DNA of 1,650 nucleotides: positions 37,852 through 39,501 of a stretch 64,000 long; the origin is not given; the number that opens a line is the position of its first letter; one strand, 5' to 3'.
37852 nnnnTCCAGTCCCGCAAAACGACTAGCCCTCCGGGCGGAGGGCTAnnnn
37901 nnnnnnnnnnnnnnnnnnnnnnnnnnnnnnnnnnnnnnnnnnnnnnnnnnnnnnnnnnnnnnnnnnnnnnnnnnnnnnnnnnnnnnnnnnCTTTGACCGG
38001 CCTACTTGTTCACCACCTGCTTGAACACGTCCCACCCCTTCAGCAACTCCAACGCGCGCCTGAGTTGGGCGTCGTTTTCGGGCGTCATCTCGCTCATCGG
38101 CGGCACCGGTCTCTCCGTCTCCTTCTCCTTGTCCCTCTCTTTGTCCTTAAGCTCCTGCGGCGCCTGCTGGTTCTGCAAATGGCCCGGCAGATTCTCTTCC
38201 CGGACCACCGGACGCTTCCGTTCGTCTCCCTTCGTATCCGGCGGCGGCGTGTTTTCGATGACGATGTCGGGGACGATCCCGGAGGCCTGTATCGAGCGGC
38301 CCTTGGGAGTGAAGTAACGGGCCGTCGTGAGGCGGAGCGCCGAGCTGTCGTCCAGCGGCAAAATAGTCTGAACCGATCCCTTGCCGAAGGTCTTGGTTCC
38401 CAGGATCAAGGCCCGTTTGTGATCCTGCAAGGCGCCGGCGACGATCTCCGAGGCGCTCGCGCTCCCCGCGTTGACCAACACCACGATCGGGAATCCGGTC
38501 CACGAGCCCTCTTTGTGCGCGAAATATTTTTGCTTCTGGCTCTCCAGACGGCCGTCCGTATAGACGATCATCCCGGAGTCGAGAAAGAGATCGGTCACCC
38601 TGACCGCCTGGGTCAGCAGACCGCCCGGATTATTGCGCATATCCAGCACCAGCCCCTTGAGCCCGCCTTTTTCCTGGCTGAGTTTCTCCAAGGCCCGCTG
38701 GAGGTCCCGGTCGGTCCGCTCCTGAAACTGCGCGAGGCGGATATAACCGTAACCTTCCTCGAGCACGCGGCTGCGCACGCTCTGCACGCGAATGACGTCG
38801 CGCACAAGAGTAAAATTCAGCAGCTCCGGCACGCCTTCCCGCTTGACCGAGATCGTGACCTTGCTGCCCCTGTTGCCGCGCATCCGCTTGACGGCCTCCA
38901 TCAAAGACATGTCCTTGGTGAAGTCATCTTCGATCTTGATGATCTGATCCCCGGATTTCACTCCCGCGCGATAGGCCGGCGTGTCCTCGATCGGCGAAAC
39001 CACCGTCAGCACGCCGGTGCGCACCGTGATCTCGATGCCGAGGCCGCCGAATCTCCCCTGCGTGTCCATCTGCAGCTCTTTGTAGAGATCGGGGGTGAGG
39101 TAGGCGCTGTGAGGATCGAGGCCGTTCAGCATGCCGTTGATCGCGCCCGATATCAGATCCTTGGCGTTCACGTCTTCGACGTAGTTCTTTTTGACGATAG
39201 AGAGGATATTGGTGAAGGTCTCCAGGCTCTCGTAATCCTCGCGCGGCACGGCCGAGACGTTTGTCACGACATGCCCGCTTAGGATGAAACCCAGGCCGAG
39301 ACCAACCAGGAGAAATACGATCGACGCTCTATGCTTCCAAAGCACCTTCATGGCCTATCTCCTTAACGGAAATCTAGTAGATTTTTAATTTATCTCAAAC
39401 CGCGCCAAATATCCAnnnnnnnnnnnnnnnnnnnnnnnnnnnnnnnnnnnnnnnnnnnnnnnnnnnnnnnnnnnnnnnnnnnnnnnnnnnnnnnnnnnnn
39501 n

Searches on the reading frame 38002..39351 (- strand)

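Call 114: search_protein_families(library=pfam, proteins=[window:38002-39351:-], max_evalue=0.00001)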
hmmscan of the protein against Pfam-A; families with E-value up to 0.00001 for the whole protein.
window:38002-39351:- (449 aa): 5 families
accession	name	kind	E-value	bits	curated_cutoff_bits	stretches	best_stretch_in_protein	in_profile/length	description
PF03572.23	Peptidase_S41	-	1.8e-58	197.2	24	1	201-365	2-165/165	Peptidase family S41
PF13180.12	PDZ_2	-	4.9e-12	46.4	27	1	102-179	1-77/80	PDZ domain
PF22694.1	CtpB_N-like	-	3.3e-10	40.7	27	1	38-85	33-81/85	Activating protease CtpB N-terminal domain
PF00595.29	PDZ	-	7.6e-08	33.1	23.2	1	95-169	4-80/81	PDZ domain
PF17820.7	PDZ_6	-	2.3e-07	30.9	27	1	117-171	2-54/54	PDZ domain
